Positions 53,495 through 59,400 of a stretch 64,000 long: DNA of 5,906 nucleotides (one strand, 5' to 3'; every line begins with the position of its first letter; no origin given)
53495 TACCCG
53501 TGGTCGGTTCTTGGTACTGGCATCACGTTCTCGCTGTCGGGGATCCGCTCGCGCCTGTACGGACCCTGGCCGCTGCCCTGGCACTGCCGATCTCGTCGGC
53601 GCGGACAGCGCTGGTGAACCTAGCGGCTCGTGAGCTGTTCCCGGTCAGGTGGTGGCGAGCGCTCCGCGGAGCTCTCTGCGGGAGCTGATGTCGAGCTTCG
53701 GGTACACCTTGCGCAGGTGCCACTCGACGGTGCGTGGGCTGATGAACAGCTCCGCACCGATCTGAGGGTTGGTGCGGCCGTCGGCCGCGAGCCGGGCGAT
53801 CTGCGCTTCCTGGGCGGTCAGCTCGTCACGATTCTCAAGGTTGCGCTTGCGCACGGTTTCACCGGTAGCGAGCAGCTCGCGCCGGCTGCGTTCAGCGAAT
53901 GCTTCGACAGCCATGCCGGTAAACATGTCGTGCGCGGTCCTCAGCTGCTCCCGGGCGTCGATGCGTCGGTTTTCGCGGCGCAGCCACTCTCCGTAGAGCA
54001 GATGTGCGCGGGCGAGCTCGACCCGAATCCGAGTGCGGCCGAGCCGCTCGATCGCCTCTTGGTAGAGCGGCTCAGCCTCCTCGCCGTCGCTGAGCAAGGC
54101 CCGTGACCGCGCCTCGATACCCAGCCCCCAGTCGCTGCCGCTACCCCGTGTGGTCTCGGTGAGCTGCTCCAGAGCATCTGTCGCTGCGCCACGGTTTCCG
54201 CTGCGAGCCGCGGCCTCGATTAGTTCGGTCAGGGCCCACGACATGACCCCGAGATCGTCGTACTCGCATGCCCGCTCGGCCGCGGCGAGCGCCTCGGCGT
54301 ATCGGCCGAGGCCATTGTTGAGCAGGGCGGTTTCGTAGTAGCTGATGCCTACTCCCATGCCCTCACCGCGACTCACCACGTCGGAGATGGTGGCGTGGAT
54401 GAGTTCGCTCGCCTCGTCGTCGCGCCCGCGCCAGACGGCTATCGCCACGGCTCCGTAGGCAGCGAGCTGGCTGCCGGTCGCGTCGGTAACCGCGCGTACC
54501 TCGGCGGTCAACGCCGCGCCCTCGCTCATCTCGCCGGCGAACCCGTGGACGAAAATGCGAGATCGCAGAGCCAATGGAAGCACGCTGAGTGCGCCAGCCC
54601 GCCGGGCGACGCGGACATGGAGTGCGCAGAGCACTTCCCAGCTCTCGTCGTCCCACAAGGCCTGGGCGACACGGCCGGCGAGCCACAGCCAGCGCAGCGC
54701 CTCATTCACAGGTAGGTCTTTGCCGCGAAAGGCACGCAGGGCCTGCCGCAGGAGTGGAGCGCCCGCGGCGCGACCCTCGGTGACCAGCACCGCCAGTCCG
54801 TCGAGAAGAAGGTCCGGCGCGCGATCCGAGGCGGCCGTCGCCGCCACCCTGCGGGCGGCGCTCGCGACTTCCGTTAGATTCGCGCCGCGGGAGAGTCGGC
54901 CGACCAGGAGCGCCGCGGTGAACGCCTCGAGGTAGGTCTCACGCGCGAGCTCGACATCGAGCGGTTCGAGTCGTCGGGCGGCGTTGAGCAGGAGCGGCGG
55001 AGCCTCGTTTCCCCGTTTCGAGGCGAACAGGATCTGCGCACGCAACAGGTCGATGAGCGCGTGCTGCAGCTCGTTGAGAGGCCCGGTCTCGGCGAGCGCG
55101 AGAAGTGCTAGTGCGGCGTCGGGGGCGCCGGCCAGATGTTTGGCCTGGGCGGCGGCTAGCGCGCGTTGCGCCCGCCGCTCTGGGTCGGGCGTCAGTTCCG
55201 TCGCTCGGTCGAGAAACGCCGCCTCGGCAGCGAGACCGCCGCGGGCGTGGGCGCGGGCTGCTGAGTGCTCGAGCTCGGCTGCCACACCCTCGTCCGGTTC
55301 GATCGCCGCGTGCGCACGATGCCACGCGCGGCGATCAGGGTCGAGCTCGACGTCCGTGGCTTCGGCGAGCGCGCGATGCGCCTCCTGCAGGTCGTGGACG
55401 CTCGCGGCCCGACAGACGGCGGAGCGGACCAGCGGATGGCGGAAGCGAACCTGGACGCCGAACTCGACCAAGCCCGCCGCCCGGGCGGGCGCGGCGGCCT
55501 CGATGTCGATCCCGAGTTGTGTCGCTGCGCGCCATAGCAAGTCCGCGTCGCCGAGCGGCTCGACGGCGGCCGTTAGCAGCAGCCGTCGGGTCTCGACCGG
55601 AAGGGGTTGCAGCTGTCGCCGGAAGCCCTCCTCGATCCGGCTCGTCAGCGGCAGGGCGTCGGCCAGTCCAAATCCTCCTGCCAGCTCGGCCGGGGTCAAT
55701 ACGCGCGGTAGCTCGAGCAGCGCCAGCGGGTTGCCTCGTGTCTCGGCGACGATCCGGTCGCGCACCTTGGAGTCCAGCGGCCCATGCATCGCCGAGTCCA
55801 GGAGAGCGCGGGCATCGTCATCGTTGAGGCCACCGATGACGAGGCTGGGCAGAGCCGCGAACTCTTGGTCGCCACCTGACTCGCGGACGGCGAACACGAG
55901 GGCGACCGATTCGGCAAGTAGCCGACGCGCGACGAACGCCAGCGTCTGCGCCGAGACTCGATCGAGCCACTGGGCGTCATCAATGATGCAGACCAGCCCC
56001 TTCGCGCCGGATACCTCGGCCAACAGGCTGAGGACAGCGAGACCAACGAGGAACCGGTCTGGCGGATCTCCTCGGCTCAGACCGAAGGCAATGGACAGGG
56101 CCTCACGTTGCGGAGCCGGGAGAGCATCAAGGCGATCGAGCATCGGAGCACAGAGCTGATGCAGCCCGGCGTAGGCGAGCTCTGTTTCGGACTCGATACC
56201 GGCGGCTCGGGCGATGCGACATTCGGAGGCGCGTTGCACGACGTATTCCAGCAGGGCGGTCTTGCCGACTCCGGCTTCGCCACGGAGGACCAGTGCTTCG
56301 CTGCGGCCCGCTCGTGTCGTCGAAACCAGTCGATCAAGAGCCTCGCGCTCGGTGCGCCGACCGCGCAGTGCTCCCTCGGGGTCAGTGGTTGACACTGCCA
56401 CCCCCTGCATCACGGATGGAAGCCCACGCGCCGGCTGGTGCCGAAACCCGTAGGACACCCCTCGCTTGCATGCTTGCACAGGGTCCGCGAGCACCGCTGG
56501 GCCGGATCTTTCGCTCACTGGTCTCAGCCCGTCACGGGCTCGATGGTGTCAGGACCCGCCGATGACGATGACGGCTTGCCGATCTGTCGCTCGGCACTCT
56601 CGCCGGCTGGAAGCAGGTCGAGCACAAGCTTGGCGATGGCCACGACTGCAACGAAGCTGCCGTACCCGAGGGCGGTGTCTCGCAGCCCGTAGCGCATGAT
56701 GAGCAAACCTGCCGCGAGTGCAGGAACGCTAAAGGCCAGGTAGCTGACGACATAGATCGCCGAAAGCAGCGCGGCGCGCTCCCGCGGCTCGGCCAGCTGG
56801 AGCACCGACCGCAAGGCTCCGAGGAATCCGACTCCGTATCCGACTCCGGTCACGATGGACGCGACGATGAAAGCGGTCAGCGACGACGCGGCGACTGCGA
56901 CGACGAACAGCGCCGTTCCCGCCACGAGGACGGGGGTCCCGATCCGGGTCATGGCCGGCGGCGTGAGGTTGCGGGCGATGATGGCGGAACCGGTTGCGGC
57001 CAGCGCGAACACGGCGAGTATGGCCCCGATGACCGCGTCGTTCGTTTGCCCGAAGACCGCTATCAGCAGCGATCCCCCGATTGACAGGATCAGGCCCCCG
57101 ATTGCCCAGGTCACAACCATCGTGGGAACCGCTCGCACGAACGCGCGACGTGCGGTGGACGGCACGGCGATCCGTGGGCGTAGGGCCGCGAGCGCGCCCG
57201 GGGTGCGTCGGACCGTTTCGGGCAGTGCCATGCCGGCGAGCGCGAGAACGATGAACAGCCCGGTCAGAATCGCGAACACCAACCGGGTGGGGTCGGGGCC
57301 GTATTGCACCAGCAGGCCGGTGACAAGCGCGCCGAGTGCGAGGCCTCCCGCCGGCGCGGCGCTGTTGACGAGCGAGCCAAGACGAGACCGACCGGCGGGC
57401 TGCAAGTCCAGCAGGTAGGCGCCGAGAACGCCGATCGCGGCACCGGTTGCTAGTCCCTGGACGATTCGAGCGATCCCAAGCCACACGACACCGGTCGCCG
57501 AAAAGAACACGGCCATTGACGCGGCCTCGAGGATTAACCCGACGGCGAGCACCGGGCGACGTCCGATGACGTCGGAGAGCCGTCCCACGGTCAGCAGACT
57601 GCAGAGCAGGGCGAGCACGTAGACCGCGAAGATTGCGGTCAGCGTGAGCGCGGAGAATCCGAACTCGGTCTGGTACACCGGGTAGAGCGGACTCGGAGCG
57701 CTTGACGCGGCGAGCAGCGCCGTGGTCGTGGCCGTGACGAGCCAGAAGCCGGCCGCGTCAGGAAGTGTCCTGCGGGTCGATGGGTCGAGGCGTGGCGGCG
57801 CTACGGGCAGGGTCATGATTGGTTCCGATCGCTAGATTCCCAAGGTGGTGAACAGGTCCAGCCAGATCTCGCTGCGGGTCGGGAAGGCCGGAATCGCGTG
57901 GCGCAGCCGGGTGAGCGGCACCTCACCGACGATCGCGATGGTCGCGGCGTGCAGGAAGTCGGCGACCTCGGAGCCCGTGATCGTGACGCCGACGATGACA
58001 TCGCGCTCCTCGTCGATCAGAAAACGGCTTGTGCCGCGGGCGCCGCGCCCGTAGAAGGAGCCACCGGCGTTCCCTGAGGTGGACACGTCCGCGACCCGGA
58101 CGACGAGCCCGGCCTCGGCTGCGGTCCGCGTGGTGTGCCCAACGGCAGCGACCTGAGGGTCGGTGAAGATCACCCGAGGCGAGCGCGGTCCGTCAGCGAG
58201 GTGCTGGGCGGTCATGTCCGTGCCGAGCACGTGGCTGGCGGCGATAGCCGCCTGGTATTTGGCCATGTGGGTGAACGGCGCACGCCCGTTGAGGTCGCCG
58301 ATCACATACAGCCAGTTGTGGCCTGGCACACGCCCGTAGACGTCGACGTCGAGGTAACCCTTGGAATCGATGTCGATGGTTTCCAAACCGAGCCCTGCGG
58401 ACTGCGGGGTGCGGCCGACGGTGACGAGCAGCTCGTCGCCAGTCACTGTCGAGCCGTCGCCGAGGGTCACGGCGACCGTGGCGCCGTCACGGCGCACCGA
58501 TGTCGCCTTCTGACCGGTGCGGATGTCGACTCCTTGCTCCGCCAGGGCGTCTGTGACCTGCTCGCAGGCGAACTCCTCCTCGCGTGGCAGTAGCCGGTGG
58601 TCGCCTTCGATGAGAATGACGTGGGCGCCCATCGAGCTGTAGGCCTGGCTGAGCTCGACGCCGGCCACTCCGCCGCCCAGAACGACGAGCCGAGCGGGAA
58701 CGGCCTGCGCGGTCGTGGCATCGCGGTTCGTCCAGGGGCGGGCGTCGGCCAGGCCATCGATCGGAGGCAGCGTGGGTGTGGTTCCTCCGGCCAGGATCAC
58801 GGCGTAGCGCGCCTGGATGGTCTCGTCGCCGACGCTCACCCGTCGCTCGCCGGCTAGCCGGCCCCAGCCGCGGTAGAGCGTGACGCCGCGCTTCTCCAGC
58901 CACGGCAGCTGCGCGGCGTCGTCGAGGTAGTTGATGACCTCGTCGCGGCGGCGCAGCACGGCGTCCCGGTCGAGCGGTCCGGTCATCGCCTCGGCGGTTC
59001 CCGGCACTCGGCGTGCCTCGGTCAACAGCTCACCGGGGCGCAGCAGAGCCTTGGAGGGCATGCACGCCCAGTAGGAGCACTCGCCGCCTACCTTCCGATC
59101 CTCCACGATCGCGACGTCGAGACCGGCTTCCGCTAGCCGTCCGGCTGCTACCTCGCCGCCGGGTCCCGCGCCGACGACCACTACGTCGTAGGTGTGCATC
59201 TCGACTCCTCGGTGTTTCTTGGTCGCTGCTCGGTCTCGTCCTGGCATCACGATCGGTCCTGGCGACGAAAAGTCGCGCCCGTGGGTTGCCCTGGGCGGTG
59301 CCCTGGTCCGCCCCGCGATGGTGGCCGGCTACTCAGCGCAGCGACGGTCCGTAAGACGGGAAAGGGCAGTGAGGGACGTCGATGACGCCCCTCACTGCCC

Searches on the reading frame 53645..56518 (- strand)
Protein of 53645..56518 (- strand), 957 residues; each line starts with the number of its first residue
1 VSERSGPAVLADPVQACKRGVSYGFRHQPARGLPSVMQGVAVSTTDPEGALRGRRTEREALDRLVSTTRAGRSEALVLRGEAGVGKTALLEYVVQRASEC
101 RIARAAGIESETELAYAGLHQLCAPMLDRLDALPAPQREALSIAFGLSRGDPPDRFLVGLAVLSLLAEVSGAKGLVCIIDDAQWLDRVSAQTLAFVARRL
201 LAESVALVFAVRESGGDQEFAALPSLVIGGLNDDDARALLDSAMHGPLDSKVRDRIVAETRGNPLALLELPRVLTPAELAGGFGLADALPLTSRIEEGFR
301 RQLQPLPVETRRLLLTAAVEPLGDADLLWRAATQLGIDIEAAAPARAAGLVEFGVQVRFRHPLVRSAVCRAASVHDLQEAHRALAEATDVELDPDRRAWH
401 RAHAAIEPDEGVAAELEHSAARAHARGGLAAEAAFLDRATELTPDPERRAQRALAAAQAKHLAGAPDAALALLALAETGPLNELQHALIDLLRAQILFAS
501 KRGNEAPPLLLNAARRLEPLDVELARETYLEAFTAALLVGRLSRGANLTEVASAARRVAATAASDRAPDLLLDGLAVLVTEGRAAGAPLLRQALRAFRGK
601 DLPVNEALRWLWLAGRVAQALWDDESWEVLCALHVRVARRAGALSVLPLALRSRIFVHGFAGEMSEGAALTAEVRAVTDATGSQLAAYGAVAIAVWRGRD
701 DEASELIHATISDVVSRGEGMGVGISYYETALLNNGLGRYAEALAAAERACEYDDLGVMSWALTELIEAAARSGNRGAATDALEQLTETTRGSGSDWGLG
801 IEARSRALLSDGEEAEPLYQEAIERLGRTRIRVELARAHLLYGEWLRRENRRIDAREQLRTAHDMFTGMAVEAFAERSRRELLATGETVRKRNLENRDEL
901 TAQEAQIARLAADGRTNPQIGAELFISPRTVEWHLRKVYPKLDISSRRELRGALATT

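Call 65: search_protein_families(library=pfam, proteins=[window:53645-56518:-], max_evalue=0.001)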
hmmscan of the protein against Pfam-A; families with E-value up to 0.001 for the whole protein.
window:53645-56518:- (957 aa): 4 families
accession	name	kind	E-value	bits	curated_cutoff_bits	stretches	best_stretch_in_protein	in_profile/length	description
PF13191.12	AAA_16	-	2e-16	61.4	32.6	1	51-201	2-160/167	AAA ATPase domain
PF00196.25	GerE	-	8.4e-14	51.4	23.5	1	899-950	2-53/57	Bacterial regulatory proteins, luxR family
PF13401.12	AAA_22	-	0.00022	22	27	0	75-201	7-108/130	AAA domain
PF10923.14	BrxC_BrxD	-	0.00046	19.7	22.2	0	53-115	29-92/414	BREX system ATP-binding protein BrxC/D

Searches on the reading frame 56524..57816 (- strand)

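Call 65: search_protein_families(library=pfam, proteins=[window:56524-57816:-], max_evalue=0.001)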
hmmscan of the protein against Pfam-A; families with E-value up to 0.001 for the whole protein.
window:56524-57816:- (430 aa): 1 family
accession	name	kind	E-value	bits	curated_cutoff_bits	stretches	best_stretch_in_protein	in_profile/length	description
PF07690.21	MFS_1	-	1.7e-27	96.7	33.4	2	33-281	7-258/347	Major Facilitator Superfamily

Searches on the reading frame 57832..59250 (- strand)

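Call 65: search_protein_families(library=pfam, proteins=[window:57832-59250:-], max_evalue=0.001)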
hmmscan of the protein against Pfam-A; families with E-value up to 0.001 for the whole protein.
window:57832-59250:- (472 aa): 15 families
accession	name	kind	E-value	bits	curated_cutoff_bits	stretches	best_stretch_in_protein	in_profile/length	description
PF07992.20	Pyr_redox_2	-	7.5e-55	186.8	26.1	1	21-334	1-291/291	Pyridine nucleotide-disulphide oxidoreductase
PF02852.28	Pyr_redox_dim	-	7.2e-17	62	25.3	1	358-463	2-106/110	Pyridine nucleotide-disulphide oxidoreductase, dimerisation domain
PF00070.33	Pyr_redox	-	1.2e-15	58.2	22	1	187-263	1-79/82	Pyridine nucleotide-disulphide oxidoreductase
PF01134.28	GIDA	-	1e-09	38.4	22.1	1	22-86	1-63/391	Glucose inhibited division protein A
PF13738.12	Pyr_redox_3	-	1.2e-09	38.4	30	1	24-303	1-290/305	Pyridine nucleotide-disulphide oxidoreductase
PF01593.30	Amino_oxidase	-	1.7e-07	31.3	19.8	1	229-279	203-255/443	Flavin containing amine oxidoreductase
PF12831.13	FAD_oxidored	-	4e-07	30.1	27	1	22-60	1-40/416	FAD dependent oxidoreductase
PF00890.30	FAD_binding_2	-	1.3e-06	28.4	20.4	1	22-62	1-41/414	FAD binding domain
PF03486.20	HI0933_like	-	2.4e-06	27.6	50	0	22-53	2-33/244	HI0933-like protein Rossmann domain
PF13450.12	NAD_binding_8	-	3.8e-06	27.5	21.9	1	25-61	1-38/68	NAD(P)-binding Rossmann-like domain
PF01266.30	DAO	-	6.8e-05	23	27.9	0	22-73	1-49/353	FAD dependent oxidoreductase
PF01262.27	AlaDh_PNT_C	-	9.5e-05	22.4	23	1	183-231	26-74/214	Alanine dehydrogenase/PNT, C-terminal domain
PF01494.25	FAD_binding_3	-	0.00018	21.3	22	1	21-52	2-33/349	FAD binding domain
PF01946.23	Thi4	-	0.00022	21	26.2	1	16-54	13-52/235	Thi4 family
PF05834.18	Lycopene_cycl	-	0.00043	19.9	23.4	0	22-51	1-32/380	Lycopene cyclase protein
